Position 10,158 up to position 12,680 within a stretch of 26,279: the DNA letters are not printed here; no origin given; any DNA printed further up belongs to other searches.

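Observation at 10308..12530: ATPase with divergent Walker A (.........) and an unassignable 450-aa N-terminal region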

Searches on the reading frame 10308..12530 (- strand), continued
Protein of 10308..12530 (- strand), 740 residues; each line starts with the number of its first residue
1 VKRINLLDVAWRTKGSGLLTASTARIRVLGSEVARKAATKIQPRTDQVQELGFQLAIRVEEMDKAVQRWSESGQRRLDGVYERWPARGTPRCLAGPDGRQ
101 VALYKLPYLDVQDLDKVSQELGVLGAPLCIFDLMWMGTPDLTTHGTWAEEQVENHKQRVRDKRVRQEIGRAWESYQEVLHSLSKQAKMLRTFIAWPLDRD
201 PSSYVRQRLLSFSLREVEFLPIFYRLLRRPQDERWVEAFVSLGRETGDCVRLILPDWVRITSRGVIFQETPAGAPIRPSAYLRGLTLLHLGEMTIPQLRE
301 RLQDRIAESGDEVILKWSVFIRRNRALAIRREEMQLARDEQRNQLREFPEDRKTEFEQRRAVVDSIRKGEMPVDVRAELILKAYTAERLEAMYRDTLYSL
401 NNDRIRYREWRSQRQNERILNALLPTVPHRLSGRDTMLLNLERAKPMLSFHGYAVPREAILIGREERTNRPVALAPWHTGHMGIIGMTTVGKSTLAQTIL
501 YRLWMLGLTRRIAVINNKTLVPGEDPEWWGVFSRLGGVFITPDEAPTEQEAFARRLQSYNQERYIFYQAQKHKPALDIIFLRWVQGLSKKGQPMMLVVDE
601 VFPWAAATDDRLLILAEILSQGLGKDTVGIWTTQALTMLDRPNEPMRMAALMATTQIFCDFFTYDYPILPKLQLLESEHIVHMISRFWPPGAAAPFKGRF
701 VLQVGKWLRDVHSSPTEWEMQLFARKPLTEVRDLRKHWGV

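Call 29: search_solved_structures(query=A1, max_evalue=10, show_alignments=4)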
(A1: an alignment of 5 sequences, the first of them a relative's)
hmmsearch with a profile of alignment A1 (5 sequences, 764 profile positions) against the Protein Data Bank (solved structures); distinct sequences matched with E-value up to 10: 27.
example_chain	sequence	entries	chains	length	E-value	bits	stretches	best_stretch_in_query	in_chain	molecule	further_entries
4nh0_A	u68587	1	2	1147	0.026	16.1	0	480-520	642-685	Cell divisionFtsK/SpoIIIE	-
5fv0_A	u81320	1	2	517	0.04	15.5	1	474-521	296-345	ESX secretion system protein EccC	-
8yho_A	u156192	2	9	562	0.042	15.4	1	476-547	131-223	DUF87 domain-containing protein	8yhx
4lya_A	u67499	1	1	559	0.054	15.1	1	474-521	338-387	Uncharacterized protein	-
9njf_Y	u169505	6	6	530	0.19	13.2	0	486-515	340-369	Probable ATP-binding protein YbiT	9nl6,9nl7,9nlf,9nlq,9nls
6geb_A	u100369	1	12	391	0.28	12.7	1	488-523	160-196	DotB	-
4n1a_A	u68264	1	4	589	0.36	12.3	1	480-520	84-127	Cell divisionFtsK/SpoIIIE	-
7b9f_C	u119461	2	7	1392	0.38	12.3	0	495-520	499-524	EccC5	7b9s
3vx4_A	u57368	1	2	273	0.4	12.2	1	486-517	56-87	Putative ABC transporter, ATP-binding protein ComA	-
9kym_B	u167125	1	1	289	0.48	11.9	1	486-521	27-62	Energy-coupling factor transporter ATP-binding protein EcfA2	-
4huq_A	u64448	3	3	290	0.48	11.9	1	486-521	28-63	Energy-coupling factor transporter ATP-binding protein EcfA 1 | Energy-coupling factor transporter ATP-binding protein EcfA2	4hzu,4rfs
7np7_C1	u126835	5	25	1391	0.51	11.8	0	495-519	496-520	ESX-5 secretion system protein EccC5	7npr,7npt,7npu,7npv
4loa_A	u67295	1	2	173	0.52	11.8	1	491-544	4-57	De-novo design amidase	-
2ghi_A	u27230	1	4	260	0.57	11.7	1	487-518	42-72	transport protein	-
9h91_Z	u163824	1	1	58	0.59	11.6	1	268-310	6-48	50S ribosomal protein L30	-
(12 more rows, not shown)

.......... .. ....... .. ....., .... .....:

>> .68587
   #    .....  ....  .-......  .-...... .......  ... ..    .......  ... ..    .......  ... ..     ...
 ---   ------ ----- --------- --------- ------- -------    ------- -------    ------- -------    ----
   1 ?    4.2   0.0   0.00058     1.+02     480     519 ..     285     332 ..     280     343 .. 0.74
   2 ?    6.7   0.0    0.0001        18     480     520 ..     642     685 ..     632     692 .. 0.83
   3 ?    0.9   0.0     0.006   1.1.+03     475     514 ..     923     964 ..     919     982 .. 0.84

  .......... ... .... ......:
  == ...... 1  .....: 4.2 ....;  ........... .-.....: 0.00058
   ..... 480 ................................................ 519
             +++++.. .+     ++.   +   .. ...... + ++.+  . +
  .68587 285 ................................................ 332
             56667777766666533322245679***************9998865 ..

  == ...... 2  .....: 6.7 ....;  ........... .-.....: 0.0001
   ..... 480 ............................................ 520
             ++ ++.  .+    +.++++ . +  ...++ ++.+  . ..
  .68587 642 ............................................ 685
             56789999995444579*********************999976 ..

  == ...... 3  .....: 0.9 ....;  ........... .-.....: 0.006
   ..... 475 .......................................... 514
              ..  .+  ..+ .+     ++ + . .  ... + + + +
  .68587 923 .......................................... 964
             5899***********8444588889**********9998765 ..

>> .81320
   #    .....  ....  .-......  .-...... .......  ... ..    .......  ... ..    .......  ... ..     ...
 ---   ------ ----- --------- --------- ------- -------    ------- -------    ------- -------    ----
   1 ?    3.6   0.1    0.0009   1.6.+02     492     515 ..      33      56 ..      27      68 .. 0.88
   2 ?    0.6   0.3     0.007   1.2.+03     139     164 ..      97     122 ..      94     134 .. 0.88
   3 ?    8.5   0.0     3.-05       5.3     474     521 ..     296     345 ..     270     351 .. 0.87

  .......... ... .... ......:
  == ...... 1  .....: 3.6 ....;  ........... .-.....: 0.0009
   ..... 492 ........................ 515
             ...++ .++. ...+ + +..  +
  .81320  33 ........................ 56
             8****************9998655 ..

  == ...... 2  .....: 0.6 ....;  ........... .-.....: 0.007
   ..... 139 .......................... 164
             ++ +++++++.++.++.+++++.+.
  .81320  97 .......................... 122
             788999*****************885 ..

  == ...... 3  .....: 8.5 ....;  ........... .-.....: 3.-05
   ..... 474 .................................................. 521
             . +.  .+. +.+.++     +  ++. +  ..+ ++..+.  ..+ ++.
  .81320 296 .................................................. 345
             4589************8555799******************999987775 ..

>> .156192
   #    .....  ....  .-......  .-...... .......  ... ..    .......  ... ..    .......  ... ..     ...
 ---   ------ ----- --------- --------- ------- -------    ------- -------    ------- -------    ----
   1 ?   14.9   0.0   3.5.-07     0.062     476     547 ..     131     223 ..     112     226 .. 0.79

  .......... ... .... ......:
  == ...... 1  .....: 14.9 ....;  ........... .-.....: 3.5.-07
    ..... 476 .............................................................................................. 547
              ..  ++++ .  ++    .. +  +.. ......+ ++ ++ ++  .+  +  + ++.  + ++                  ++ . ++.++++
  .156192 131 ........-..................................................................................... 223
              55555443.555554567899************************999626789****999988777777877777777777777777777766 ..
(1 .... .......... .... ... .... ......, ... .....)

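Call 31: list_cluster_members(proteins=[P0001, P0002, P0003, P0004, P0006])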
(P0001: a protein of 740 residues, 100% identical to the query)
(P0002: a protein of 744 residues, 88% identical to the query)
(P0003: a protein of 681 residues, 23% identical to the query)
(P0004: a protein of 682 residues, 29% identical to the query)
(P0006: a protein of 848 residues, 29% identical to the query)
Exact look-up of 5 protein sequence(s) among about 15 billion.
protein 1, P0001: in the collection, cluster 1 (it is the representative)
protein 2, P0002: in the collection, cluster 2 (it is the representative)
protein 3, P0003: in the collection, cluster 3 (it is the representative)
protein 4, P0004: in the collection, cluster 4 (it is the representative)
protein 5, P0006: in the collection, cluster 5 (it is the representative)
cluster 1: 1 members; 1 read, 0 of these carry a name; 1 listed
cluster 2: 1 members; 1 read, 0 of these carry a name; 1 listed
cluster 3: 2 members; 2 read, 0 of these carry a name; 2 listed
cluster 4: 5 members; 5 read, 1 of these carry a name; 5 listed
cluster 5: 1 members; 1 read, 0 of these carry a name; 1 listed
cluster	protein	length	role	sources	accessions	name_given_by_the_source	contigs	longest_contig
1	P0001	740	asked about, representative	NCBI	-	-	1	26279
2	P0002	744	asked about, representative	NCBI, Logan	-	-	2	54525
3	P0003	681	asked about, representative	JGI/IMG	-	-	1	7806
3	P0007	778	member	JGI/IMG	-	-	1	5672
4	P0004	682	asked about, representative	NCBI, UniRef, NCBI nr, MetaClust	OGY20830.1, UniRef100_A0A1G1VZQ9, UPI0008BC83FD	MAG: hypothetical protein A3A65_02635 [Candidatus Chisholmbacteria bacterium ... | Uncharacterized protein n=1 Tax=Candidatus Chisholmbacteria bacterium ... | status=active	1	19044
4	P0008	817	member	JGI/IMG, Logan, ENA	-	-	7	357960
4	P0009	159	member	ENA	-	-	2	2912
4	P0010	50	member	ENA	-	-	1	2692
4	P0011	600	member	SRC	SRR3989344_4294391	-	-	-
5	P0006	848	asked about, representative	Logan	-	-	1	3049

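Call 32: find_encoding_contigs(protein=P0008, flank=10000, max_places=3)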
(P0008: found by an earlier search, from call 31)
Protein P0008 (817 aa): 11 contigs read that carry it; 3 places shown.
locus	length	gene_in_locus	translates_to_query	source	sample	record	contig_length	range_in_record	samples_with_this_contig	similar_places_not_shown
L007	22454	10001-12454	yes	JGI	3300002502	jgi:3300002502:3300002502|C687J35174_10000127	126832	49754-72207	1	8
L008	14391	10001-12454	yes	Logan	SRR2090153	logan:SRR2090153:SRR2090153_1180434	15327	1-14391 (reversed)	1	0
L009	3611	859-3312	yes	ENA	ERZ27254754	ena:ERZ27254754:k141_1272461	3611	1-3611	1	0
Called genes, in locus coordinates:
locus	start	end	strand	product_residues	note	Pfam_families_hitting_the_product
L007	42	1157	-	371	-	PF13439:Glyco_transf_4 (weak), PF20706:GT4-conflict (faint), PF00534:Glycos_transf_1, PF13692:Glyco_trans_1_4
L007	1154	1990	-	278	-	PF01135:PCMT (weak), PF13489:Methyltransf_23, PF02353:CMAS, PF05175:MTS, PF08241:Methyltransf_11, PF08242:Methyltransf_12, PF13649:Methyltransf_25, PF13847:Methyltransf_31, +8 more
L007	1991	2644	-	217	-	PF01507:PAPS_reduct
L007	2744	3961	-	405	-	PF01943:Polysacc_synt, PF13440:Polysacc_synt_3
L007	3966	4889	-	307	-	PF00535:Glycos_transf_2, PF10111:Glyco_tranf_2_2, PF13506:Glyco_transf_21 (weak), PF13641:Glyco_tranf_2_3, PF13632:Glyco_trans_2_3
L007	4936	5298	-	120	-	PF06262:Zincin_1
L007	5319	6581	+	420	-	-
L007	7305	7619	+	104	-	-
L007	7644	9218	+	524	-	-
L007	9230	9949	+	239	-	-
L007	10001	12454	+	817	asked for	-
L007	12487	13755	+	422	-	PF01551:Peptidase_M23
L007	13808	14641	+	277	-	-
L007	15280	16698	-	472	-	-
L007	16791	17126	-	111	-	PF02311:AraC_binding, PF07883:Cupin_2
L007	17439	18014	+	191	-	PF10502:Peptidase_S26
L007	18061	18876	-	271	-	PF02195:ParB_N, PF17762:HTH_ParB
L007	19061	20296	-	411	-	PF01555:N6_N4_Mtase (weak), PF01170:UPF0020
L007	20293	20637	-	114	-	PF00829:Ribosomal_L21p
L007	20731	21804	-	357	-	PF01098:FTSW_RODA_SPOVE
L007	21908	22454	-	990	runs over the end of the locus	PF00133:tRNA-synt_1, PF09334:tRNA-synt_1g (faint), PF08264:Anticodon_1, PF19302:DUF5915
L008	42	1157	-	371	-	PF13439:Glyco_transf_4 (weak), PF20706:GT4-conflict (faint), PF00534:Glycos_transf_1, PF13692:Glyco_trans_1_4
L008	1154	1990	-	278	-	PF01135:PCMT (weak), PF13489:Methyltransf_23, PF02353:CMAS, PF05175:MTS, PF08241:Methyltransf_11, PF08242:Methyltransf_12, PF13649:Methyltransf_25, PF13847:Methyltransf_31, +8 more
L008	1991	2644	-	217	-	PF01507:PAPS_reduct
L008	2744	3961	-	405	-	PF01943:Polysacc_synt, PF13440:Polysacc_synt_3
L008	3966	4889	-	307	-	PF00535:Glycos_transf_2, PF10111:Glyco_tranf_2_2, PF13506:Glyco_transf_21 (weak), PF13641:Glyco_tranf_2_3, PF13632:Glyco_trans_2_3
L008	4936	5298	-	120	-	PF06262:Zincin_1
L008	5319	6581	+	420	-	-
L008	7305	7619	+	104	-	-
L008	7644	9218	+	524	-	-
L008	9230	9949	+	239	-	-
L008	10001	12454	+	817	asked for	-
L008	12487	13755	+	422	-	PF01551:Peptidase_M23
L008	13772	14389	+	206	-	?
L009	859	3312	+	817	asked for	-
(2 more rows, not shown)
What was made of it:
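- In the CPR genome the cluster lies beside ParB, L21, L27, FtsW and IleRS (call 32). The CPR copy lies near FtsW and ParB (call 32).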

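Call 33: find_encoding_contigs(protein=P0007, flank=10000, max_places=3)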
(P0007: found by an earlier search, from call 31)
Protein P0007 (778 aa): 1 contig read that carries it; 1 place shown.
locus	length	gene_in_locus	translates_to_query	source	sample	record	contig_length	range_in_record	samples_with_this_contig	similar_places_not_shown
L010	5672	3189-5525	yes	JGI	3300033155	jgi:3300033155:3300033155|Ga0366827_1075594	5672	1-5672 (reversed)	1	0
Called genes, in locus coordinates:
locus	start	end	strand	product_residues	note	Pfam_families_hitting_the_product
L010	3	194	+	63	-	?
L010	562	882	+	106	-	-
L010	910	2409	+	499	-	-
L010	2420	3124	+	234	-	-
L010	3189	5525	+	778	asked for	-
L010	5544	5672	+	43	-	?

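Call 36: find_related_loci(query=A3, collection=genome_contigs, flank=8000)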
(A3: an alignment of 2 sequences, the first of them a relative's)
Query A3 (817 aa) in genome_contigs; peptide patterns used: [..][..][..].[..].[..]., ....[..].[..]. (x = any residue, [..] = any of these).
103 stretches matched a pattern; 1 encode a relative of the query (tblastn E <= 1e-3); 1 distinct loci.
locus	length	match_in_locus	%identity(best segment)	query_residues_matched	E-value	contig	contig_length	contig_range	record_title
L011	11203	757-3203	100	1-817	0e+0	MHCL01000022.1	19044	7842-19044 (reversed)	MAG: Candidatus Chisholmbacteria bacterium RIFCSPLOWO2_01_FULL_49_14 rifcsplowo2_01_scaffold_6200, whole genome shotgun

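Call 37: find_homologous_proteins(query=A2, max_evalue=0.001)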
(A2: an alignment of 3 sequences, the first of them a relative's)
Query A2 (3 sequences) (817 aa, profile of the alignment): 2 proteins with E <= 0.001 among 8000 candidates.
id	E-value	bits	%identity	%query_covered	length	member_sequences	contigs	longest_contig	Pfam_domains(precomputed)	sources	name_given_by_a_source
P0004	0.0e+0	1119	100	83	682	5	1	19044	-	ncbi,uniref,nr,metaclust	ncbi:MAG: hypothetical protein A3A65_02635 [Candidatus Chisholmbacteria bacterium RIFCSPLOWO2_01_FUL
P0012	3.1e-203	695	53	89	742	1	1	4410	-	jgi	jgi:hypothetical protein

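Call 40: find_related_loci(query=A5, collection=metagenome_contigs, flank=8000)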
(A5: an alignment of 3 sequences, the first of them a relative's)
Query A5 (817 aa) in metagenome_contigs; peptide patterns used: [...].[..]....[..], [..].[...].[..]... (x = any residue, [..] = any of these).
151 stretches matched a pattern; 2 encode a relative of the query (tblastn E <= 1e-3); 2 distinct loci.
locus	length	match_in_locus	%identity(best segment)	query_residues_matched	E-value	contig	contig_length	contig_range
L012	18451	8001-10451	100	1-817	0e+0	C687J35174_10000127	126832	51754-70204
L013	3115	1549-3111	34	95-661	4e-91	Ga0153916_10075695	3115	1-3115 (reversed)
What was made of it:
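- Tried and rejected: With the CPR sub-alignments it returned only the known Chisholmbacteria contig and one new partial member, L013 (calls 36, 40).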

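Call 51: search_protein_families(library=pfam, alignment_id=A7, max_evalue=10)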
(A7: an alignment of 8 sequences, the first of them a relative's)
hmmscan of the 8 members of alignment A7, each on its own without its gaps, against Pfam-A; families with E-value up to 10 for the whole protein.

A. member 1, P0001 (740 aa): 2 families
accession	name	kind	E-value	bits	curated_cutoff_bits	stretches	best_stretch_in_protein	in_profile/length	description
PF01935.23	DUF87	-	0.0069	16.9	23.2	1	468-504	10-48/220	Helicase HerA, central domain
PF13191.12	AAA_16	-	0.13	13.2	32.6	1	480-609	25-148/167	AAA ATPase domain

B. families by the number of members that match (of 8 scanned): 20 families
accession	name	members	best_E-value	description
PF01935.23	DUF87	6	0.0026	Helicase HerA, central domain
PF00005.33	ABC_tran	5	0.15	ABC transporter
PF25199.1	nSTAND_NTPase5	4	0.00065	Novel STAND NTPase 5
PF13401.12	AAA_22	3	0.033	AAA domain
PF24389.1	ORC-CDC6-like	2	0.012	ORC-CDC6-like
PF13481.12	AAA_25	2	0.021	AAA domain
PF00004.35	AAA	2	0.033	ATPase family associated with various cellular activities (AAA)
PF01580.24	FtsK_SpoIIIE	2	0.059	FtsK/SpoIIIE family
PF01637.24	ATPase_2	2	0.065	ATPase domain predominantly from Archaea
PF12846.13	AAA_10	2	0.11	AAA-like domain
PF06745.19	ATPase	2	0.12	KaiC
PF13555.12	AAA_29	2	0.2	P-loop containing region of AAA domain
PF00767.23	Poty_coat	1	0.06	Potyvirus coat protein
PF13191.12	AAA_16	1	0.13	AAA ATPase domain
PF04851.21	ResIII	1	0.14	Type III restriction enzyme, res subunit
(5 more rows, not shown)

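Call 64: predict_structure(alignment_id=A7)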
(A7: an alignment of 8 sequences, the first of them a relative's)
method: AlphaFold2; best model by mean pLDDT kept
length: 740 residues; sequences in the alignment: 8
mean_pLDDT: 50.6   pTM: 0.43
mean pLDDT of the five models: 50.6, 46.9, 45.7, 45.1, 44.2
residues with pLDDT >= 90: 0; 70-90: 161; 50-70: 184; < 50: 395
segments of 3 or more residues with pLDDT < 50: 1-101, 107-111, 122-127, 197-279, 321-330, 336-348, 361-373, 412-454, 465-469, 477-489, 653-740
pLDDT, mean of each block of 10 residues (from residue 1): 29 32 35 39 39 41 33 27 25 38 47 53 51 59 76 85 82 76 56 52 39 33 33 30 29 27 29 34 70 71 69 68 46 47 47 53 42 62 72 85 77 44 39 30 32 54 54 51 47 67 75 68 58 75 61 82 78 77 78 65 59 71 53 52 56 42 27 31 33 28 35 29 31 28
secondary structure, 60 per line:
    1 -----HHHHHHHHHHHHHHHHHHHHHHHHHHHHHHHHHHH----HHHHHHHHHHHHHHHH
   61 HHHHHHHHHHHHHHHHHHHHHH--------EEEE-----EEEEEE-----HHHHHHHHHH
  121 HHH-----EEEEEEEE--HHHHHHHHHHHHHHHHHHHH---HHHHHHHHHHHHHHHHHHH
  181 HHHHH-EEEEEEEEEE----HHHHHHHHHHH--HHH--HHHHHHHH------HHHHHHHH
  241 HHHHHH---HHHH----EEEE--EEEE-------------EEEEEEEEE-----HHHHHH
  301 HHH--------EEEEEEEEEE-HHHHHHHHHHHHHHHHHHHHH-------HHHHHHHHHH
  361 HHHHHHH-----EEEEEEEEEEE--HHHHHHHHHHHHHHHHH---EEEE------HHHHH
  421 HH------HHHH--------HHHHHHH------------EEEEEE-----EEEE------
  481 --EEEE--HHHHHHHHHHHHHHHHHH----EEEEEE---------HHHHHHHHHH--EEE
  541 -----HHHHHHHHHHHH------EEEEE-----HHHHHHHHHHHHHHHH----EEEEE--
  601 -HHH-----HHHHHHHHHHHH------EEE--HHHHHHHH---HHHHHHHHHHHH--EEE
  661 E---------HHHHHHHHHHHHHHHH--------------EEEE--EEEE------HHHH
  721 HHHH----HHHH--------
elements in order (helices of 4 or more, strands of 3 or more residues): H6-40 H45-82 E91-94 E100-105 H111-123 E129-136 H139-158 H162-185 E187-196 H201-211 H219-226 H233-246 H250-253 E258-261 E264-267 E281-289 H295-303 E312-321 H323-343 H351-367 E373-383 H386-402 E406-409 H416-422 H429-432 H441-447 E460-465 E471-474 E483-486 H489-506 E511-516 H526-535 E538-540 H546-557 E564-568 H574-589 E594-598 H610-621 E628-630 H633-640 H644-655 E658-661 H671-686 E701-704 E707-710 H717-724 H729-732
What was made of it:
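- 11826..12530 (-): ATPase residues 1-235: unassigned N-terminal region. AF2 pLDDT is mostly <50 (call 64).
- On VirB4 (T4SS signature ATPase): The profiles are shallow and the model pLDDT is <50 there (call 64).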
